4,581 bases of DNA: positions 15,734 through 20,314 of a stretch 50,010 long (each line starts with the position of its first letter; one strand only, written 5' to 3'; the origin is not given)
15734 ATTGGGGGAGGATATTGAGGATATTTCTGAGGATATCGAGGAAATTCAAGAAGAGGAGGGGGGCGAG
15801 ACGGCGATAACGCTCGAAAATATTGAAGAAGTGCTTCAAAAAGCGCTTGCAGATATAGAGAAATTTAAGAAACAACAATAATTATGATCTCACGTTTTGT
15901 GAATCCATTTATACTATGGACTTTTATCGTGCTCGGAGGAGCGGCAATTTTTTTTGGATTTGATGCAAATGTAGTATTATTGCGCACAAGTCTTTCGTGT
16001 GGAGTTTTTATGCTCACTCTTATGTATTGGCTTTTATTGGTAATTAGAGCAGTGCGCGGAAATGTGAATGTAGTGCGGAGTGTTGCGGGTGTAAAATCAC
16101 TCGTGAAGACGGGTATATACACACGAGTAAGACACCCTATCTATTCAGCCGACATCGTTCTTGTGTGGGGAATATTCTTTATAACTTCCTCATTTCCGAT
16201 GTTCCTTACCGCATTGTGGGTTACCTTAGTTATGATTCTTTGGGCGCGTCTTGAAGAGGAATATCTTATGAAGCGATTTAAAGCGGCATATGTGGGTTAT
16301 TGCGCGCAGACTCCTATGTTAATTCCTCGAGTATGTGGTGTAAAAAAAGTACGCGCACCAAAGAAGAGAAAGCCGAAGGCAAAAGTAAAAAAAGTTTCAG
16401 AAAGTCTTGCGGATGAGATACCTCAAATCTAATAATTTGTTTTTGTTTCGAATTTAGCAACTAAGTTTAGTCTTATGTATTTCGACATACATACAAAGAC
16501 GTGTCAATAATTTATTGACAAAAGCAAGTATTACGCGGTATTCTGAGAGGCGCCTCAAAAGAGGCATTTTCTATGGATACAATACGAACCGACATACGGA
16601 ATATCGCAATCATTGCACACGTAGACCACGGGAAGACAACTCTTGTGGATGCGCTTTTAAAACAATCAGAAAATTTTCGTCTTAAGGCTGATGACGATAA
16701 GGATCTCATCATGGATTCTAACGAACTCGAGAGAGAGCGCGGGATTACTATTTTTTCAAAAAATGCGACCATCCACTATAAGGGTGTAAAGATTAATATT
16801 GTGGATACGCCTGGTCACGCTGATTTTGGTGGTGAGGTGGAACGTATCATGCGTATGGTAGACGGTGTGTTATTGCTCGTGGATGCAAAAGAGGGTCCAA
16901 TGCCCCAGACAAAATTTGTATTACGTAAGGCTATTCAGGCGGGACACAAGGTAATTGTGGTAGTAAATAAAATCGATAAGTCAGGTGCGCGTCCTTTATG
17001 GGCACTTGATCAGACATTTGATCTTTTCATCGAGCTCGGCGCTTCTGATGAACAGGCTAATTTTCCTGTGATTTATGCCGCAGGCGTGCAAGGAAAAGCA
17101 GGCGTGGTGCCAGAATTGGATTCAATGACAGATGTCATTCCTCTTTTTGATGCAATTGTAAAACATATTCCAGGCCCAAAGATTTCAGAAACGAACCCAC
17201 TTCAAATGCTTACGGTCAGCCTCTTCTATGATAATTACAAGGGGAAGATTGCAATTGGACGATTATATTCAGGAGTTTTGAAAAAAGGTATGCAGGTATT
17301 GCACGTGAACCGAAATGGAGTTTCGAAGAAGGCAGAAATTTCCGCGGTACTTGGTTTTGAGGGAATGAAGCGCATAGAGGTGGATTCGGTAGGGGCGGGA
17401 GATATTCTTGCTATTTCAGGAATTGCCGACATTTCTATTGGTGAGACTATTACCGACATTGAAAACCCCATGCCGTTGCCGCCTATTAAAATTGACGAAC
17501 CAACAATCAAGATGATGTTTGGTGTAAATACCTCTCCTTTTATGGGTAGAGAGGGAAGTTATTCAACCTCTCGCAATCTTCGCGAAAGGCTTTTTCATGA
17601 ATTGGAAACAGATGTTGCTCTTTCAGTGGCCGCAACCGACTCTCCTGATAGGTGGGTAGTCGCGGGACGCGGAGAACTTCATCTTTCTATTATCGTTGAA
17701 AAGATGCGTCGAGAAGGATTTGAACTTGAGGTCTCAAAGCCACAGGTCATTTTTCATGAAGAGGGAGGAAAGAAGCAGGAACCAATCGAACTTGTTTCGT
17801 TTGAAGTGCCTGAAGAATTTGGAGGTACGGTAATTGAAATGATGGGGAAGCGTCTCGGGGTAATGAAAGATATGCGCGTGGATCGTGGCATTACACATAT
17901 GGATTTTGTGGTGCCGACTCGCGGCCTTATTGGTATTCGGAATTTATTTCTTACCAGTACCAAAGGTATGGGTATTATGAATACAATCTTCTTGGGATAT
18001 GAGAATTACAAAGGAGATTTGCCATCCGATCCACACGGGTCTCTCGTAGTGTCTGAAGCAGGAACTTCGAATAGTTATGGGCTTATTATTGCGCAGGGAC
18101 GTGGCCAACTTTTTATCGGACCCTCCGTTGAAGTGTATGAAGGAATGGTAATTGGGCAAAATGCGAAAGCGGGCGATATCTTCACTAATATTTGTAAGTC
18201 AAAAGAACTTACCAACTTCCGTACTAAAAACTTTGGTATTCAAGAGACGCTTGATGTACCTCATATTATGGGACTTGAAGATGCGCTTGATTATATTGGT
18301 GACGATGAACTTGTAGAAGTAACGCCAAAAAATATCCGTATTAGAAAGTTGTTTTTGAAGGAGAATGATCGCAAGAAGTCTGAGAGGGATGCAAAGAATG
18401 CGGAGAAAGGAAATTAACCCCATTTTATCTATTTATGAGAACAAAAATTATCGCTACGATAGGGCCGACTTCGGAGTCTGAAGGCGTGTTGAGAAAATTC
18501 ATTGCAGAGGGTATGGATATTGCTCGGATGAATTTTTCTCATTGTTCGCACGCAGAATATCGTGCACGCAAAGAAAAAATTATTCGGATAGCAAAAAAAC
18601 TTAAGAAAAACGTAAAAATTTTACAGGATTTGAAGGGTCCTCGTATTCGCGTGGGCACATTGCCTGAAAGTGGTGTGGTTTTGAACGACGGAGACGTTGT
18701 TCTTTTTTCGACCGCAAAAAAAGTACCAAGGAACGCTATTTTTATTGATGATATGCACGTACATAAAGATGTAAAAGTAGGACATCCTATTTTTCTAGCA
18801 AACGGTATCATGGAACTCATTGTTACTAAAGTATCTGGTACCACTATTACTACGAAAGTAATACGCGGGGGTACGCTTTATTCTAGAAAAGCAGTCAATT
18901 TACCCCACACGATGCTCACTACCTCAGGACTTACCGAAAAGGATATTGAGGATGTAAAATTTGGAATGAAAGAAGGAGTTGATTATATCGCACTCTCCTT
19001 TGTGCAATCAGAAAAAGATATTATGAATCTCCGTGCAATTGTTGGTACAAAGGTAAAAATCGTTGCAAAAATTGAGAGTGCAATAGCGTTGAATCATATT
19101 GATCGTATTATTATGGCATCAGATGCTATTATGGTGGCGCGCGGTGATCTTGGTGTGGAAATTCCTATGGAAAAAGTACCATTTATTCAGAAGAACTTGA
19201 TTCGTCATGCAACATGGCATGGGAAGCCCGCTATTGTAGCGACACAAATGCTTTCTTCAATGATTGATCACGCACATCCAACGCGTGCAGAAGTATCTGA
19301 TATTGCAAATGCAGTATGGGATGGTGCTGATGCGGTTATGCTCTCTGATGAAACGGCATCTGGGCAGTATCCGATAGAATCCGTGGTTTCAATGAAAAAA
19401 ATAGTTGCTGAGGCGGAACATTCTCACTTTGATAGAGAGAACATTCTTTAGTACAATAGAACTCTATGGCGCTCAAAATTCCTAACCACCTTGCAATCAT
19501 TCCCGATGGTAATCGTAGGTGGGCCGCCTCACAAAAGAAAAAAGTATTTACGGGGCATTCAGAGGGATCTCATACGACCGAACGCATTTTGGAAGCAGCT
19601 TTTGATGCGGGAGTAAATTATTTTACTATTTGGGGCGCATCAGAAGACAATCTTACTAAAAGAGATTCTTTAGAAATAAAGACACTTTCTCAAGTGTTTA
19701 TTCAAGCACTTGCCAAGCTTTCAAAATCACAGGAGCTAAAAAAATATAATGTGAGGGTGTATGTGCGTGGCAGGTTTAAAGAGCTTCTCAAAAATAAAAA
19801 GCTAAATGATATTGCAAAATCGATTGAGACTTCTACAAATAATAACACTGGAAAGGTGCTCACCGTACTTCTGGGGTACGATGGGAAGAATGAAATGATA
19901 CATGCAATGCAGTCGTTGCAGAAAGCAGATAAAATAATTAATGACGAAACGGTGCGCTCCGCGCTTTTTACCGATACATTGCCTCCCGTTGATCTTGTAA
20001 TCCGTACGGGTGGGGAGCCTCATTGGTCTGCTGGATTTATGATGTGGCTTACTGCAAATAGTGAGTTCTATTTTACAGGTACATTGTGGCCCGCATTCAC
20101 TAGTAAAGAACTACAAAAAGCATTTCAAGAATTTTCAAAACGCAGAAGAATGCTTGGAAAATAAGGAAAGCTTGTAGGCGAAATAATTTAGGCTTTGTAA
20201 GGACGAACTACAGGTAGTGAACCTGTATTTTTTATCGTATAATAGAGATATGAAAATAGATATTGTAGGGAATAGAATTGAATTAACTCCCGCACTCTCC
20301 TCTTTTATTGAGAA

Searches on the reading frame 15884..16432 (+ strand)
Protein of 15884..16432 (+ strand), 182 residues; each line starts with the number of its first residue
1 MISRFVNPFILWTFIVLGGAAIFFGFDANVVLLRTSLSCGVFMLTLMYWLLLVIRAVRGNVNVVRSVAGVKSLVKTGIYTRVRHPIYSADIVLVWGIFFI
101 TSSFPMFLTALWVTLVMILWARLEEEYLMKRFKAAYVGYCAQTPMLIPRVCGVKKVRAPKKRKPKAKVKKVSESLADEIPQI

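Call 65: search_protein_families(library=pfam, proteins=[window:15884-16432:+], max_evalue=0.001)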
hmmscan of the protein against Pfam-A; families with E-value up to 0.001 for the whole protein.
window:15884-16432:+ (182 aa): 2 families
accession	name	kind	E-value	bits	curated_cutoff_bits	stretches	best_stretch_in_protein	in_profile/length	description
PF04191.18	PEMT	-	8.1e-11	42.7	25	1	39-133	5-103/105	Phospholipid methyltransferase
PF06966.17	DUF1295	-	0.00024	21.1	20.4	1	73-142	155-234/235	Protein of unknown function (DUF1295)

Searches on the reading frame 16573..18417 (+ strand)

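Call 12: search_protein_families(library=phrogs, proteins=[window:16573-18417:+], max_evalue=0.001)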
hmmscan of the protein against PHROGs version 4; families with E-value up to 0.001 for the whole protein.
window:16573-18417:+ (614 aa): 2 families
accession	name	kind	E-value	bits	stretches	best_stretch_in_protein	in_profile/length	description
phrog_6880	-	other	4.3e-124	415.9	2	7-399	2-406/604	translation elongation factor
phrog_27465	-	unknown function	4.1e-07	30.8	1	8-36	12-40/59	-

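Call 13: search_protein_families(library=pfam, proteins=[window:16573-18417:+], max_evalue=0.01)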
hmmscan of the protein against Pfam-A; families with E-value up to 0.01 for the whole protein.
window:16573-18417:+ (614 aa): 9 families
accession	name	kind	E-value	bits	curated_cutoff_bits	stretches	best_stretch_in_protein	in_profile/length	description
PF00009.33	GTP_EFTU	-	4.9e-55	186.5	26.5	1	7-200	2-187/188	Elongation factor Tu GTP binding domain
PF21018.2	BipA_C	-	2.4e-36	124.3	23.8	1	489-596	2-109/110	TypA/BipA C-terminal domain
PF00679.30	EFG_C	-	3.1e-15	56.4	27.9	1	402-485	3-87/89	Elongation factor G C-terminus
PF03144.31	GTP_EFTU_D2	-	4.8e-15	56.2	30.3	1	224-294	1-73/73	Elongation factor Tu domain 2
PF22042.2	EF-G_D2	-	8.9e-12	45.4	27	1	219-295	11-83/84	Elongation factor G domain 2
PF01926.29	MMR_HSR1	-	7e-08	33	21.9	1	11-133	2-113/113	50S ribosome-binding GTPase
PF14492.12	EFG_III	-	1.5e-05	25.4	27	1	333-387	18-73/75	Elongation Factor G, domain III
PF00735.24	Septin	-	0.0012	18.6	26.2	1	11-85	7-75/280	Septin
PF02421.24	FeoB_N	-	0.0051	16.8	27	0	57-137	32-118/156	Ferrous iron transport protein B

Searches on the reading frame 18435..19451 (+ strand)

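Call 13: search_protein_families(library=pfam, proteins=[window:18435-19451:+], max_evalue=0.01)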
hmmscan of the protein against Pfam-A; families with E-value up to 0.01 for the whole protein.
window:18435-19451:+ (338 aa): 1 family
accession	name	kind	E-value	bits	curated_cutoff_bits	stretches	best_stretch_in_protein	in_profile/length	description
PF00224.27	PK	-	5.2e-104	348.3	30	1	2-317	3-328/328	Pyruvate kinase, barrel domain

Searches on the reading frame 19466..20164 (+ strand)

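Call 65: search_protein_families(library=pfam, proteins=[window:19466-20164:+], max_evalue=0.001)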
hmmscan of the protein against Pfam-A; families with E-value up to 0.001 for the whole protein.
window:19466-20164:+ (232 aa): 1 family
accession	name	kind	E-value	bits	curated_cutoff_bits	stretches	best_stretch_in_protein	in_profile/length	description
PF01255.24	Prenyltransf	-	4.2e-52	177.3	27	1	12-231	1-219/219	Putative undecaprenyl diphosphate synthase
